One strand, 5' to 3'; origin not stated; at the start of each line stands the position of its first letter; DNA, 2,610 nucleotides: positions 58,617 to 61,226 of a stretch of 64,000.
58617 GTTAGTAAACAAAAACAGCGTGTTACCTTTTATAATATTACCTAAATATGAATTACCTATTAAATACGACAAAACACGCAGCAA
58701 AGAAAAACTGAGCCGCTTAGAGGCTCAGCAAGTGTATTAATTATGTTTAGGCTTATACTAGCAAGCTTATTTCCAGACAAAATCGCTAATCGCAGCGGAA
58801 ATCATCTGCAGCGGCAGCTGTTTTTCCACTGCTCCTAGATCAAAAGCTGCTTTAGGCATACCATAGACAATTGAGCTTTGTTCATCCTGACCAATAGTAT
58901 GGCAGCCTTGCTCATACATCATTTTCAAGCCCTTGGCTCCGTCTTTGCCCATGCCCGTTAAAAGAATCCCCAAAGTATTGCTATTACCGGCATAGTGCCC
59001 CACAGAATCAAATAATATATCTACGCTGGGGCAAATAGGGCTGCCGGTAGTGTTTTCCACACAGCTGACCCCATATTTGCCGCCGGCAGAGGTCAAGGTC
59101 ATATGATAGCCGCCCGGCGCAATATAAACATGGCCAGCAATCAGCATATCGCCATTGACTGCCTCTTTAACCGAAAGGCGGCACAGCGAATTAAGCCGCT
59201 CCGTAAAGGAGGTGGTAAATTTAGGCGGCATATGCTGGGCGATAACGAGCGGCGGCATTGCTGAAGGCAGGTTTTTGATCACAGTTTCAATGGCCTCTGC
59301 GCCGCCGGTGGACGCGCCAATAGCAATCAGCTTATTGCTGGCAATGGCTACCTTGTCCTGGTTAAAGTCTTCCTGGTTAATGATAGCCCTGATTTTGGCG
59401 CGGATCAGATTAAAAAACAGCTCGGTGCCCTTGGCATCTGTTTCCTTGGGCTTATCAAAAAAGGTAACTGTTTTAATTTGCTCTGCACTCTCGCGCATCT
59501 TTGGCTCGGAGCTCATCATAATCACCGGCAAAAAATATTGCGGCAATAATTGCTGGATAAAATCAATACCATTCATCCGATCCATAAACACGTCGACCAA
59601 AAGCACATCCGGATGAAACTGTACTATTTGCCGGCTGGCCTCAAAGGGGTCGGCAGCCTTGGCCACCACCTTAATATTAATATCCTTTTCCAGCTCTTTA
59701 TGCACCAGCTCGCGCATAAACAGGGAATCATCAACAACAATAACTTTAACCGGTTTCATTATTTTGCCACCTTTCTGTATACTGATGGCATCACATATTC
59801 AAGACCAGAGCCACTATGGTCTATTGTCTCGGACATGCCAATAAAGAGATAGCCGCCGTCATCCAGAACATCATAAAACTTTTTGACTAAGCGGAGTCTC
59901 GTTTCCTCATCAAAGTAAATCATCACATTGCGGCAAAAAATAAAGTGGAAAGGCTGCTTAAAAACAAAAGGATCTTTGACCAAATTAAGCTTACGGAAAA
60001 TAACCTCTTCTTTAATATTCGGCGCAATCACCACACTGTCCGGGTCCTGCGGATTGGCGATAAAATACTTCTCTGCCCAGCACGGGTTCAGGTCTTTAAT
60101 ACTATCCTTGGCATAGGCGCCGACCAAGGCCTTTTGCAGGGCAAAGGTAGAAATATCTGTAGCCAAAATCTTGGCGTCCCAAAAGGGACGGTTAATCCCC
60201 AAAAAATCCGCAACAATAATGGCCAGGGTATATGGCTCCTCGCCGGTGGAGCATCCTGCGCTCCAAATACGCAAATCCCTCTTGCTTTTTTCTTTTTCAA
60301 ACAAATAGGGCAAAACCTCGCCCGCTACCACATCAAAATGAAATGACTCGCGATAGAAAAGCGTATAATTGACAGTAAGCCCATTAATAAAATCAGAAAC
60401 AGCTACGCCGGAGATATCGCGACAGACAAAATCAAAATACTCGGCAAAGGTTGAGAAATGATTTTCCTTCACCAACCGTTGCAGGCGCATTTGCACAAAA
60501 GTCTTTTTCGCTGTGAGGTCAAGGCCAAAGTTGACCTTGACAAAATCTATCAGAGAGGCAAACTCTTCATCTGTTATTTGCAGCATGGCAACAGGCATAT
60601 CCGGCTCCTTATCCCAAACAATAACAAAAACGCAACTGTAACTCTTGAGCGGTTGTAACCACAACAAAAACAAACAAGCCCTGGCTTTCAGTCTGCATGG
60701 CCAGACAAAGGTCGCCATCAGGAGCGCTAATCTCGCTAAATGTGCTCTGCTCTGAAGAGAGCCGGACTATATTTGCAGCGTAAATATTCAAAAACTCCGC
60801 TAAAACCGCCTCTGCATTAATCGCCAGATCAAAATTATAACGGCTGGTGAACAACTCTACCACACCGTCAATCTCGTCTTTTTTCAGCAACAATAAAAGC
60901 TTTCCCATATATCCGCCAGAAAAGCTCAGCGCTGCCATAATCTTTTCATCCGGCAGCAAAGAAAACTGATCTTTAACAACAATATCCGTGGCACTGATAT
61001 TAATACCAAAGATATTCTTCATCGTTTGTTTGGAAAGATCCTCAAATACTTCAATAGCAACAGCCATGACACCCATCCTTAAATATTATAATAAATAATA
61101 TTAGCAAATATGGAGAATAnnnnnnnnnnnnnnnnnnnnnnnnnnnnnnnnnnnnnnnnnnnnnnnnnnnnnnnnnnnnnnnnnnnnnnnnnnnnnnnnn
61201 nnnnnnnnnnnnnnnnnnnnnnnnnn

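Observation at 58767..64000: Chemosensory cluster whose output appears to be a REC-GGDEF response regulator (Wsp-like control of c-di-GMP)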

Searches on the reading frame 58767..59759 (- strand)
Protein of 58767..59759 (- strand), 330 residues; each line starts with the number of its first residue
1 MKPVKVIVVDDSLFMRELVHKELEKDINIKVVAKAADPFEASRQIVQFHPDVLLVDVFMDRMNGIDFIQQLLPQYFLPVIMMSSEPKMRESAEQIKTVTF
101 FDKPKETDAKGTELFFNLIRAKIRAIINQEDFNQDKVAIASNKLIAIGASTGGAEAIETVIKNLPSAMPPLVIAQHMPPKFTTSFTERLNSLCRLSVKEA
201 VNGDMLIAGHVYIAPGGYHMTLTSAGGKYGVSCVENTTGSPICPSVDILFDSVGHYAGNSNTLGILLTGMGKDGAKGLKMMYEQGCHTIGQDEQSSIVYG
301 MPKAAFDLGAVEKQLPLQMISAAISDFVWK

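Call 9: search_protein_families(library=pfam, proteins=[window:58767-59759:-], max_evalue=0.01)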
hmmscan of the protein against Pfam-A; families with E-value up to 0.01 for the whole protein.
window:58767-59759:- (330 aa): 2 families
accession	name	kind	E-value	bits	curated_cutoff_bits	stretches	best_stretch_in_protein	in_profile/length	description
PF01339.22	CheB_methylest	-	5.8e-61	205.7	24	1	145-324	1-174/174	CheB methylesterase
PF00072.30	Response_reg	-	2.5e-15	57.1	30.2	1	6-106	1-102/111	Response regulator receiver domain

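Call 57: search_protein_families(library=ncbifam, proteins=[window:58767-59759:-], max_evalue=0.01)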
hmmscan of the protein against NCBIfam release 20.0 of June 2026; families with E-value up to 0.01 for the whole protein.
window:58767-59759:- (330 aa): 51 families (the best 25 are shown)
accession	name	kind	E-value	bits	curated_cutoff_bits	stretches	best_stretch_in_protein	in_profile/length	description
NF001965.0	PRK00742.1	subfamily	4.6e-98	328.7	293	1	2-326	2-351/357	chemotaxis-specific protein-glutamate methyltransferase CheB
NF009206.0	PRK12555.1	subfamily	7.7e-87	291.4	342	1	4-327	1-335/340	chemotaxis-specific protein-glutamate methyltransferase CheB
NF008677.0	PRK11697.1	equivalog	5.5e-12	45.5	246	1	4-76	2-74/238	two-component system response regulator BtsR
NF007969.0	PRK10693.1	equivalog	5.4e-10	38.8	329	1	5-96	9-99/337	two-component system response regulator RssB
NF041367.1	CheY_Halo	equivalog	6.8e-10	39.3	200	1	6-84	1-78/114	chemotaxis protein CheY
NF007708.0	PRK10403.1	equivalog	2.5e-09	36.9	343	1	2-71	5-74/215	nitrate/nitrite response regulator protein NarP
NF007935.0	PRK10651.1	equivalog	2.6e-09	36.6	250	1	3-74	6-77/216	two-component system response regulator NarL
NF052445.1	RespRegMctR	equivalog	8e-09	35.2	300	1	3-97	1-92/205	two-component system response regulator MctR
NF011896.0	PRK15369.1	equivalog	6.2e-08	32.5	242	1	1-76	1-76/211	two component system response regulator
NF052596.1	RR_EAL_PvrR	equivalog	6.3e-08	31.6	580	1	1-94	1-95/398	response regulator cyclic di-GMP phosphodiesterase PvrR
TIGR02154.1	PhoB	equivalog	7e-08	32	296.2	1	5-90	4-90/226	phosphate regulon transcriptional regulator PhoB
NF040534.1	resp_reg_YycF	equivalog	8.2e-08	31.8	340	1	5-85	2-80/231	response regulator YycF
TIGR01818.1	ntrC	equivalog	9.5e-08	31.2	558.6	1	6-111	1-105/463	nitrogen regulation protein NR(I)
NF041733.1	resp_reg_CseB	equivalog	1.9e-07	30.7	350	1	5-85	2-80/228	two-component system response regulator CseB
NF033120.0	vanR_FM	exception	2.3e-07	30.7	460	1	1-85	1-83/231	vancomycin resistance response regulator transcription factor, VanR-F/VanR-M family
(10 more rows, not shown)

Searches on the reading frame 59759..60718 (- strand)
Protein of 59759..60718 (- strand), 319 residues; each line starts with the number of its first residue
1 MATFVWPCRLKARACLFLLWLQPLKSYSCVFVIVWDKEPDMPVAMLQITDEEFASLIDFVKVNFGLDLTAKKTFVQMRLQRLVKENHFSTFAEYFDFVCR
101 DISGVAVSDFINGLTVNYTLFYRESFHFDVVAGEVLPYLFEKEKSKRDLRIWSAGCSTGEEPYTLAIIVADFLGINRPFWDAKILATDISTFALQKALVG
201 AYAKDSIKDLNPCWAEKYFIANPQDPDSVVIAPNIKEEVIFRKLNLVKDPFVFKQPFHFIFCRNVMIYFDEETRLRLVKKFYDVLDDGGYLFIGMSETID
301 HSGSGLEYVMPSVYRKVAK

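Call 9: search_protein_families(library=pfam, proteins=[window:59759-60718:-], max_evalue=0.01)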
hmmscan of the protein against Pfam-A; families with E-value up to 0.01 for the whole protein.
window:59759-60718:- (319 aa): 4 families
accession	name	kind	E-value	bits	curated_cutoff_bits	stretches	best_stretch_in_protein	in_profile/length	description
PF01739.24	CheR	-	5.9e-54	182.9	27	1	117-302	1-182/195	CheR methyltransferase, SAM binding domain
PF03705.20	CheR_N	-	1.5e-09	37.8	27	1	51-100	1-51/53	CheR methyltransferase, all-alpha domain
PF08242.18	Methyltransf_12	-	0.0064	17.6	30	0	245-291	64-98/98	Methyltransferase domain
PF13489.12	Methyltransf_23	-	0.0077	16.4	27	0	137-295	14-118/164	Methyltransferase domain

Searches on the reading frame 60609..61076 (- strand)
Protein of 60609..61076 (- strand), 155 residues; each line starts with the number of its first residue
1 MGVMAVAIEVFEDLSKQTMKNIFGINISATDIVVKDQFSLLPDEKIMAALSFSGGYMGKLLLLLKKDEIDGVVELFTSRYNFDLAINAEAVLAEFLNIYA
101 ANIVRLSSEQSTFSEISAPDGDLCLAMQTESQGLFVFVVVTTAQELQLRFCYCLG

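Call 9: search_protein_families(library=pfam, proteins=[window:60609-61076:-], max_evalue=0.01)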
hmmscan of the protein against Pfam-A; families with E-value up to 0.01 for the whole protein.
window:60609-61076:- (155 aa): 0 families
